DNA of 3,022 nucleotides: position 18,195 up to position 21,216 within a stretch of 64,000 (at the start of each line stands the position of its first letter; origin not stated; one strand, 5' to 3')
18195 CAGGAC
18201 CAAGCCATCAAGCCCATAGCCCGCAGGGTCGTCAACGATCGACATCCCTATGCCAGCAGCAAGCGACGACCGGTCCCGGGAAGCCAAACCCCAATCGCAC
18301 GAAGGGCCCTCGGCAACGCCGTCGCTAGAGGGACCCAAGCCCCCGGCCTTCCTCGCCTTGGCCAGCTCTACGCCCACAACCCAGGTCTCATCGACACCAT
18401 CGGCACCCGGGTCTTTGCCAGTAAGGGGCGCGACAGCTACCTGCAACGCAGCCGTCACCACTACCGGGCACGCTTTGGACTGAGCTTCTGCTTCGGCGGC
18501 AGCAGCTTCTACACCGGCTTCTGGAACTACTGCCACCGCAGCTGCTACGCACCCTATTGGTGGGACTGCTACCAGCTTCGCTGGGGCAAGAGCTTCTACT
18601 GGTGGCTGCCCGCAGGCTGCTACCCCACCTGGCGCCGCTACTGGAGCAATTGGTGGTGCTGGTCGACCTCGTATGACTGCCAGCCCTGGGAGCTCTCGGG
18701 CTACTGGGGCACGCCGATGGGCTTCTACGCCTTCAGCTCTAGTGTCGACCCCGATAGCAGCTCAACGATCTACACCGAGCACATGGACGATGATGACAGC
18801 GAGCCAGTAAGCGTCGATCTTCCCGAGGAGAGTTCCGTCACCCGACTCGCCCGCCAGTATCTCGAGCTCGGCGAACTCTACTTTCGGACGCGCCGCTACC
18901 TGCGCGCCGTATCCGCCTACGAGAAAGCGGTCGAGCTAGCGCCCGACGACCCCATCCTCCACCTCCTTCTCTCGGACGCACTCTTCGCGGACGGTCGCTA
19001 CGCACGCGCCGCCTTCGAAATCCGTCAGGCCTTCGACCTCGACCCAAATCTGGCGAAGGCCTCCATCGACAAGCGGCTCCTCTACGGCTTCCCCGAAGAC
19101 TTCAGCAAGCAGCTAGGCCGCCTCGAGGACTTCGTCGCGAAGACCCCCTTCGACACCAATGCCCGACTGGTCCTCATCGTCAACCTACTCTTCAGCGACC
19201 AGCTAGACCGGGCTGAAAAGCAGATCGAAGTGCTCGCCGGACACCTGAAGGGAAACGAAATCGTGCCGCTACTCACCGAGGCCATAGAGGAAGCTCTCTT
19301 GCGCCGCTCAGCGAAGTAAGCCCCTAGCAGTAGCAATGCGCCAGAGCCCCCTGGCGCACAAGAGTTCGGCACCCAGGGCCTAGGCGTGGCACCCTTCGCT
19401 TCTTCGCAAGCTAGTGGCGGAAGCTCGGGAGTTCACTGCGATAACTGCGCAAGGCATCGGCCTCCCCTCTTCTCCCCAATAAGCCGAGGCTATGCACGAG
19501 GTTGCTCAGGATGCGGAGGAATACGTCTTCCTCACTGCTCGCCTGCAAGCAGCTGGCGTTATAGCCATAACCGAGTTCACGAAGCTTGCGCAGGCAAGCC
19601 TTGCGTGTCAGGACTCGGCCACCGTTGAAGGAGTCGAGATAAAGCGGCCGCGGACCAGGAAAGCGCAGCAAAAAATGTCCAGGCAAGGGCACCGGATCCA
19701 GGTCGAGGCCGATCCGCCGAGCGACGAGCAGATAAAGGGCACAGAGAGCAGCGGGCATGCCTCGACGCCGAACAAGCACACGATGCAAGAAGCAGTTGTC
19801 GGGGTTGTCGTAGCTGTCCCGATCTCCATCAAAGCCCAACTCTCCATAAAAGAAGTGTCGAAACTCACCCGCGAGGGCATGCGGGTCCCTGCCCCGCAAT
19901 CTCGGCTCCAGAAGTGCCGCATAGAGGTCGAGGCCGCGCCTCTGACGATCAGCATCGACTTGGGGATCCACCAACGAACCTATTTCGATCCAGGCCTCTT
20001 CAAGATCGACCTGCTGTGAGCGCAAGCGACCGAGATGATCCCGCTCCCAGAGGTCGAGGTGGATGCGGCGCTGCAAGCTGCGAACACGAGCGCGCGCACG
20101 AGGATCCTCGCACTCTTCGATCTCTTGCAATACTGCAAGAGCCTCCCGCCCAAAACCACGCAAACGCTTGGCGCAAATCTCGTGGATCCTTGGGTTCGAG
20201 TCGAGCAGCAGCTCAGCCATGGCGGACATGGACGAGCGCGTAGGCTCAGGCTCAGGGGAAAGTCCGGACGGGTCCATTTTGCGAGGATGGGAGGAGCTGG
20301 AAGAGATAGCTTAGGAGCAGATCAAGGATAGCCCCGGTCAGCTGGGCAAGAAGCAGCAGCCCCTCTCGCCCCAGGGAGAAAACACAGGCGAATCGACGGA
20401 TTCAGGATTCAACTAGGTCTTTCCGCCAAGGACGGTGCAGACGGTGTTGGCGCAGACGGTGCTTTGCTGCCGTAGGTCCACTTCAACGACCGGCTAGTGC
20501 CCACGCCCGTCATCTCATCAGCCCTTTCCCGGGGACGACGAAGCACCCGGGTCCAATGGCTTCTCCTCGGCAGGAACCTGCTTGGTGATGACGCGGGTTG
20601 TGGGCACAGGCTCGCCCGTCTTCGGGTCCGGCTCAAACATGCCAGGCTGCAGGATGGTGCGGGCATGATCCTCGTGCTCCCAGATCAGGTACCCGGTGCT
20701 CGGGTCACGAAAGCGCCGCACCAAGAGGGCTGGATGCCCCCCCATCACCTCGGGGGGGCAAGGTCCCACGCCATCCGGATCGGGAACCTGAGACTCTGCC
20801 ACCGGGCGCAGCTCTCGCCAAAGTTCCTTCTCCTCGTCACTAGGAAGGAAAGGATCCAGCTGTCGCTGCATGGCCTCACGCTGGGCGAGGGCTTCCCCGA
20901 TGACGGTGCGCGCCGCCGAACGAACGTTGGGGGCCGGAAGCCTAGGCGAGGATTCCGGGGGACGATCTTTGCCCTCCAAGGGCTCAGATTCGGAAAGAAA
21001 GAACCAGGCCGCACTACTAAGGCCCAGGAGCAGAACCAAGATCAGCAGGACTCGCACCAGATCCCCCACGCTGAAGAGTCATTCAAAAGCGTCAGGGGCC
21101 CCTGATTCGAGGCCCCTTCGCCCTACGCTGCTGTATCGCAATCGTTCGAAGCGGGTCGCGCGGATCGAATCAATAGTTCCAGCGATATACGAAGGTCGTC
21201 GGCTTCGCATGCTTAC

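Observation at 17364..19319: Secreted protein combining a ~300-aa Arg/Pro-rich polycationic region, a dense Trp/Cys/Tyr block and C-terminal TPRs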

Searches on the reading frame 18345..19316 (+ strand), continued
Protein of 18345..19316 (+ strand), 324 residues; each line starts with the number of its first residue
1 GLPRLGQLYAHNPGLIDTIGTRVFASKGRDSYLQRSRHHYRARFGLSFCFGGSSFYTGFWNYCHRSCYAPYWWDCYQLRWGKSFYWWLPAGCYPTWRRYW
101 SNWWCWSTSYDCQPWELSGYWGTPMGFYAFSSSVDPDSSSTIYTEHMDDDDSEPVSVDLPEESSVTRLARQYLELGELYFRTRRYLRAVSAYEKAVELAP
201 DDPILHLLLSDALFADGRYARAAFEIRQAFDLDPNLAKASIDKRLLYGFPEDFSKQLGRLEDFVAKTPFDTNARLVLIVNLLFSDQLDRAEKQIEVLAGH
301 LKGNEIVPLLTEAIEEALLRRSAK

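Call 39: fold_search(model_id=the predicted structure, library=pdb)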
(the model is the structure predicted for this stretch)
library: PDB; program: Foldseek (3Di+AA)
matches with E <= 10: 1367; with E <= 0.001: 49
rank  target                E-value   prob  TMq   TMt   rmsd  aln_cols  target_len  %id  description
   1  9gzg_A                3.9e-05  1.00  0.23  0.45  12.6       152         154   21  Crystal structure of CTPR4E4 mutant (released 2025-10-15)
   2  8chy                  3.9e-05  1.00  0.23  0.27  13.2       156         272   20  Crystal structure of an 8-repeat consensus TPR superhelix with Zinc. (released 2024-02-21)
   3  9qhb                  1.1e-04  1.00  0.23  0.27  12.9       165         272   21  Crystal structure of 16-repeat CTPR protein with eliminated coordination sites (released 2025-10-22)
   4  4cgv_B                1.4e-04  1.00  0.24  0.56  10.2       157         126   18  First TPR of Spaghetti (RPAP3) bound to HSP90 peptide SRMEEVD (released 2014-05-14)
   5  6b85_A                2.0e-04  1.00  0.25  0.36  12.0       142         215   25  Crystal structure of transmembrane protein TMHC4_R (released 2018-03-14)
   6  9qhc_B                2.0e-04  1.00  0.23  0.27  12.8       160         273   22  Crystal structure of 8-repeat CTPR protein with eliminated coordination sites (released 2025-10-22)
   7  4cgv_D                2.1e-04  1.00  0.24  0.57   9.6       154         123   18  First TPR of Spaghetti (RPAP3) bound to HSP90 peptide SRMEEVD (released 2014-05-14)
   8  4cgv_A                2.3e-04  1.00  0.24  0.56   9.8       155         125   18  First TPR of Spaghetti (RPAP3) bound to HSP90 peptide SRMEEVD (released 2014-05-14)
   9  5lfl_A                2.3e-04  1.00  0.23  0.39  14.0       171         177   17  MamA RS-1 ArsTM double mutant (released 2017-08-02)
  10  6eou                  2.4e-04  1.00  0.21  0.19  15.6       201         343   19  O-GlcNAc transferase TPR domain with the intellectual disability associated mutation L254F (released 2018-05-09)
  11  4cgv_C                2.5e-04  1.00  0.24  0.56   9.7       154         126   18  First TPR of Spaghetti (RPAP3) bound to HSP90 peptide SRMEEVD (released 2014-05-14)
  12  5lfl_F                2.5e-04  1.00  0.23  0.39  13.9       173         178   17  MamA RS-1 ArsTM double mutant (released 2017-08-02)
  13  5lfl_D                3.0e-04  1.00  0.23  0.39  14.0       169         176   17  MamA RS-1 ArsTM double mutant (released 2017-08-02)
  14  1na0_A                3.7e-04  1.00  0.23  0.56   9.9       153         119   18  Design of Stable alpha-Helical Arrays from an Idealized TPR Motif (released 2003-06-03)
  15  8cqp_C                3.7e-04  1.00  0.22  0.50  11.6       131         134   22  Crystal structure of an 8-repeat consensus TPR superhelix with Calcium (low concentration) (released 2024-03-27)
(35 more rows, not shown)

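Call 57: search_protein_families(library=pfam, proteins=[L010:3012-3950:+, L012:996-2039:+, L012:2134-3306:+, L013:2996-4129:+, L011:3457-4599:+, L039:3499-4566:+, L007:2635-3693:+, L007:3735-4928:+, L009:219-1418:+, L010:6985-8235:-], max_evalue=0.01)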
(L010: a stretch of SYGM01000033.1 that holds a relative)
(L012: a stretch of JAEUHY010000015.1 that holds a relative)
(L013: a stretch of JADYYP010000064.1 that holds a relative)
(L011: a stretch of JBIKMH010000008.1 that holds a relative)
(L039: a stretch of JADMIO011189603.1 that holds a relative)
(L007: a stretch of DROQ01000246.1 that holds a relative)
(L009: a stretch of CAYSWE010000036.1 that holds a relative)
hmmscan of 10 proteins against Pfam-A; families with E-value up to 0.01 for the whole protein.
L010:3012-3950:+ (313 aa): 5 families
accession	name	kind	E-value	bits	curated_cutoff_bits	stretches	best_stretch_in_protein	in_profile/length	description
PF13646.12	HEAT_2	-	4.9e-16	59.2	27.7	2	113-187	15-88/88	HEAT repeats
PF02985.28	HEAT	-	2.4e-07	30.8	23.5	0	166-191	5-29/31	HEAT repeat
PF12717.13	Cnd1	-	2e-05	25.1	26.4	0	175-240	34-99/162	non-SMC mitotic condensation complex subunit 1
PF03130.22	HEAT_PBS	-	5.7e-05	23.7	20.9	0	115-140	2-27/27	PBS lyase HEAT-like repeat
PF11935.14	SYMPK_PTA1_N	-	0.0016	18.6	25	1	164-287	41-170/229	Symplekin/PTA1 N-terminal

L012:996-2039:+ (348 aa): 4 families
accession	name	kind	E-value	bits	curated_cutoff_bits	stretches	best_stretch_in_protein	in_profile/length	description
PF13646.12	HEAT_2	-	6.9e-14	52.3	27.7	2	136-221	2-87/88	HEAT repeats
PF02985.28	HEAT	-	2.9e-09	36.7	23.5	0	168-191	4-27/31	HEAT repeat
PF00514.29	Arm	-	0.0057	17.1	20.6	0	168-189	16-37/41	Armadillo/beta-catenin-like repeat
PF20101.4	DUF6491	-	0.0098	16.4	27.5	0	52-107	4-56/138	Family of unknown function (DUF6491)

L012:2134-3306:+ (391 aa): 4 families
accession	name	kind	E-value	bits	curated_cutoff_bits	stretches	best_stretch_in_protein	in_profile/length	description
PF00155.27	Aminotran_1_2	-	7.1e-64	216.7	19.7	1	31-382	3-360/361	Aminotransferase class I and II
PF01041.23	DegT_DnrJ_EryC1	-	1e-05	25.4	19.8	1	93-200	42-144/360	DegT/DnrJ/EryC1/StrS aminotransferase family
PF01053.26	Cys_Met_Meta_PP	-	1.9e-05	23.8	27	1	95-202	73-174/381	Cys/Met metabolism PLP-dependent enzyme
PF01212.27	Beta_elim_lyase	-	0.0049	16.7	27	0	123-196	84-163/288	Beta-eliminating lyase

L013:2996-4129:+ (378 aa): 0 families

L011:3457-4599:+ (381 aa): 0 families

L039:3499-4566:+ (356 aa): 0 families

L007:2635-3693:+ (353 aa): 5 families
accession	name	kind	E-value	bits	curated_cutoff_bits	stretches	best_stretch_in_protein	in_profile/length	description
PF13646.12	HEAT_2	-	1.8e-23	83.1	27.7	3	258-331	16-88/88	HEAT repeats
PF02985.28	HEAT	-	2.9e-14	52.3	23.5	1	169-193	1-25/31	HEAT repeat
PF13513.12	HEAT_EZ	-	2.1e-11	44.5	27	2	167-193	27-53/55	HEAT-like repeat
PF03130.22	HEAT_PBS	-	8.7e-07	29.3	20.9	0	262-284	5-27/27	PBS lyase HEAT-like repeat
PF00514.29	Arm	-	0.00039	20.8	20.6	0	270-294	9-33/41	Armadillo/beta-catenin-like repeat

L007:3735-4928:+ (398 aa): 0 families

L009:219-1418:+ (400 aa): 0 families

L010:6985-8235:- (416 aa): 3 families
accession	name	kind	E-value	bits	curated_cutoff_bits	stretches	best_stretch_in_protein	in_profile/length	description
PF10509.15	GalKase_gal_bdg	-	2.3e-20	72.3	23.1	1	20-70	1-48/49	Galactokinase galactose-binding signature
PF00288.32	GHMP_kinases_N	-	8.5e-15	55.2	22.3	1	109-203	5-83/87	GHMP kinases N terminal domain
PF08544.19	GHMP_kinases_C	-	5.9e-10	39.8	21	1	310-387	2-80/85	GHMP kinases C terminal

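Call 66: find_encoding_contigs(protein=P0029, flank=7000, max_places=1)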
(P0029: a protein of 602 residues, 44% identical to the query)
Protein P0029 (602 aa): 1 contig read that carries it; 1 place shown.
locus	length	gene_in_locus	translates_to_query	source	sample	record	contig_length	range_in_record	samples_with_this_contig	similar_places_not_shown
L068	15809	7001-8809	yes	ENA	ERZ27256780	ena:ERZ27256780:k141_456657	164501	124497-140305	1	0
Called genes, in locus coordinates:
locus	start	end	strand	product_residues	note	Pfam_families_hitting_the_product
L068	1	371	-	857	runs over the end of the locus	PF00270:DEAD, PF00271:Helicase_C, PF04408:WHD_HA2 (weak), PF08482:HrpB_C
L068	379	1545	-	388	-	-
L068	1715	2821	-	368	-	PF02812:ELFV_dehydrog_N, PF00208:ELFV_dehydrog (weak)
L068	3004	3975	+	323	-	PF13646:HEAT_2 (faint), PF02985:HEAT (faint)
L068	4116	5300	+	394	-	PF00155:Aminotran_1_2, PF01041:DegT_DnrJ_EryC1 (weak)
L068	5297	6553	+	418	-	-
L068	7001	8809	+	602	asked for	PF07719:TPR_2 (faint), PF13424:TPR_12 (faint), PF13432:TPR_16, PF14559:TPR_19 (weak)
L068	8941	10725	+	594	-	PF00773:RNB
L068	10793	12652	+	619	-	PF13243:SQHop_cyclase_C (faint)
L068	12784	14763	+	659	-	PF00149:Metallophos, PF13385:Laminin_G_3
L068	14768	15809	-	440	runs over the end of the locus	PF10509:GalKase_gal_bdg, PF00288:GHMP_kinases_N, PF08544:GHMP_kinases_C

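Call 67: find_encoding_contigs(protein=P0027, flank=7000, max_places=1)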
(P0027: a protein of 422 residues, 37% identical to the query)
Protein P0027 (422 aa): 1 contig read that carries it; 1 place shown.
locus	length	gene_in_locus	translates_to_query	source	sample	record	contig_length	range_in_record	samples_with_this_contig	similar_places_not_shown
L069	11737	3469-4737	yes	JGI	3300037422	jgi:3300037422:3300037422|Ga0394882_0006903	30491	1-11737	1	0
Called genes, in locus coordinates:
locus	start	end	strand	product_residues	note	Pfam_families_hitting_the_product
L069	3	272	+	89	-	?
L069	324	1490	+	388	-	PF00155:Aminotran_1_2, PF01053:Cys_Met_Meta_PP (faint)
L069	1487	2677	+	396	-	-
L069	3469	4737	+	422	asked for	PF07719:TPR_2 (faint), PF13428:TPR_14 (faint), PF13432:TPR_16 (weak), PF14561:TPR_20 (faint), PF13414:TPR_11 (faint), PF14559:TPR_19 (weak)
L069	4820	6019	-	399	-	PF10509:GalKase_gal_bdg, PF00288:GHMP_kinases_N, PF08544:GHMP_kinases_C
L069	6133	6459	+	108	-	-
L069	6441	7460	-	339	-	PF01073:3Beta_HSD, PF01370:Epimerase, PF04321:RmlD_sub_bind, PF13460:NAD_binding_10, PF16363:GDP_Man_Dehyd, PF07993:NAD_binding_4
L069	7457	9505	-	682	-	PF02743:dCache_1, PF00672:HAMP, PF00512:HisKA, PF02518:HATPase_c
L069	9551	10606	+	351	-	PF01075:Glyco_transf_9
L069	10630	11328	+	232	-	-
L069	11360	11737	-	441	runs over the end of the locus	PF13428:TPR_14 (faint), PF13432:TPR_16 (faint), PF00515:TPR_1 (faint), PF07719:TPR_2 (faint), PF13181:TPR_8 (faint), PF13414:TPR_11 (faint), PF14559:TPR_19 (faint)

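Call 68: find_encoding_contigs(protein=P0021, flank=7000, max_places=1)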
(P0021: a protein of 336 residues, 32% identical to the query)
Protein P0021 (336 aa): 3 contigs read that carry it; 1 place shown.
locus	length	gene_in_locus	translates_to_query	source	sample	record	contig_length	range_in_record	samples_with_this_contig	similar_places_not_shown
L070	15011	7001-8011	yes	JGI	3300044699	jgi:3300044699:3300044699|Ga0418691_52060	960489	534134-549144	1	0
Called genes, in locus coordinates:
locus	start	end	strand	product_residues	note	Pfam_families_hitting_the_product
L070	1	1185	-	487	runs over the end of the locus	PF13442:Cytochrome_CBB3, PF00034:Cytochrom_C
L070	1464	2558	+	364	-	PF01571:GCV_T, PF08669:GCV_T_C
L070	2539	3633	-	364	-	PF02812:ELFV_dehydrog_N, PF00208:ELFV_dehydrog (weak)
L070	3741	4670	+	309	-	PF13646:HEAT_2, PF02985:HEAT (faint), PF13646:HEAT_2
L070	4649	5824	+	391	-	-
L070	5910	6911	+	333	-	-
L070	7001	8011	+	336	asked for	PF13428:TPR_14 (faint), PF13424:TPR_12 (faint), PF00515:TPR_1 (faint), PF07719:TPR_2 (faint), PF13181:TPR_8 (faint), PF13414:TPR_11 (faint), PF13432:TPR_16 (weak), PF14559:TPR_19 (weak)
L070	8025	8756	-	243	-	PF08544:GHMP_kinases_C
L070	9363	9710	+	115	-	-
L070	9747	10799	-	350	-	PF13616:Rotamase_3, PF00639:Rotamase, PF13145:Rotamase_2 (weak), PF13616:Rotamase_3, PF00639:Rotamase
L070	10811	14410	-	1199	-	PF00775:Dioxygenase_C (faint), PF02369:Big_1 (faint), PF10670:DUF4198 (faint), PF13715:CarbopepD_reg_2 (faint), PF17210:SdrD_B (faint), PF17802:SpaA (faint), PF13620:CarboxypepD_reg, PF13620:CarboxypepD_reg, +4 more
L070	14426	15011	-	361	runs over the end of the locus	PF04321:RmlD_sub_bind, PF01073:3Beta_HSD, PF01370:Epimerase, PF07993:NAD_binding_4, PF13460:NAD_binding_10, PF16363:GDP_Man_Dehyd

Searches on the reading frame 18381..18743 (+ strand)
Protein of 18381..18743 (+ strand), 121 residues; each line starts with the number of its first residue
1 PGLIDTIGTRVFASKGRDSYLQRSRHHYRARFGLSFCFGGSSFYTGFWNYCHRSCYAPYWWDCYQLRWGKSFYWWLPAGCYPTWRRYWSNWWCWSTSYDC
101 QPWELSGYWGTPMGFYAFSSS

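Call 48: search_protein_representatives(protein=window:18381-18743:+)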
Query: 121 residues. Proteins with E-value up to 0.001 (for the whole library): 3; up to 1e-10: 2; up to 1e-30: 1. The best 3 are listed.
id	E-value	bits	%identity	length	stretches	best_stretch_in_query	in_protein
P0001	1.1e-80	285.5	100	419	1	1-121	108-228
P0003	1.5e-12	64.1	43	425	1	3-115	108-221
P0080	3.5e-04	36.9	38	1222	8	19-48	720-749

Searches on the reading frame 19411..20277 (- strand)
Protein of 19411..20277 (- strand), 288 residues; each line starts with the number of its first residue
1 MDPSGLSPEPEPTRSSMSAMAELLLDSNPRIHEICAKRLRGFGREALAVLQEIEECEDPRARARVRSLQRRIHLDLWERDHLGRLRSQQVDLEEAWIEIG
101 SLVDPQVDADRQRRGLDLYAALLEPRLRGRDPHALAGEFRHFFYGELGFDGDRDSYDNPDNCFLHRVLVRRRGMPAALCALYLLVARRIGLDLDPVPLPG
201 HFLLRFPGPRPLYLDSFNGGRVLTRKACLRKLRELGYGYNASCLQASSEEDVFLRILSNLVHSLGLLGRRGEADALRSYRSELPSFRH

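Call 4: search_protein_families(library=pfam, proteins=[window:19411-20277:-], max_evalue=0.1)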
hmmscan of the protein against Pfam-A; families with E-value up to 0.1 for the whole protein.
window:19411-20277:- (288 aa): 1 family
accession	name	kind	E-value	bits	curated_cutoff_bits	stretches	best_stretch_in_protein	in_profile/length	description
PF13369.12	Transglut_core2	-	1.3e-36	125.9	23.5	1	116-257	7-154/155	Transglutaminase-like superfamily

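Call 44: search_protein_families(library=ncbifam, proteins=[window:19411-20277:-], max_evalue=0.1)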
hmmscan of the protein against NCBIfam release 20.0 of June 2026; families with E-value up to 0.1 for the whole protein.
window:19411-20277:- (288 aa): 1 family
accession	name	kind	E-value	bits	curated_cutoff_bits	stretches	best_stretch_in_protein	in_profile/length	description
NF008188.0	PRK10941.1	equivalog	1.4e-08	34.6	391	1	141-206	64-129/269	invasion regulator SirB1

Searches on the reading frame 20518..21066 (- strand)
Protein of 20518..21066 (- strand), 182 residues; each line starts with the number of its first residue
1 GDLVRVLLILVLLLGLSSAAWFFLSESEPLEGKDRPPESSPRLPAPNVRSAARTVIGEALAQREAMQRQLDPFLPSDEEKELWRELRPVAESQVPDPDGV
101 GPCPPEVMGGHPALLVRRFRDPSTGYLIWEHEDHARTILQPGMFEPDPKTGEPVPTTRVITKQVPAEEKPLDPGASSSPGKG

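Call 44: search_protein_families(library=ncbifam, proteins=[window:20518-21066:-], max_evalue=0.1)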
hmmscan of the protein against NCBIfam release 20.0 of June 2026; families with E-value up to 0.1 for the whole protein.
window:20518-21066:- (182 aa): 1 family
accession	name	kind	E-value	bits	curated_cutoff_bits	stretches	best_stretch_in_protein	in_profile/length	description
NF004285.1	PRK05696.1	equivalog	0.013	15.3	179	1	7-35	25-53/171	flagellar basal body-associated protein FliL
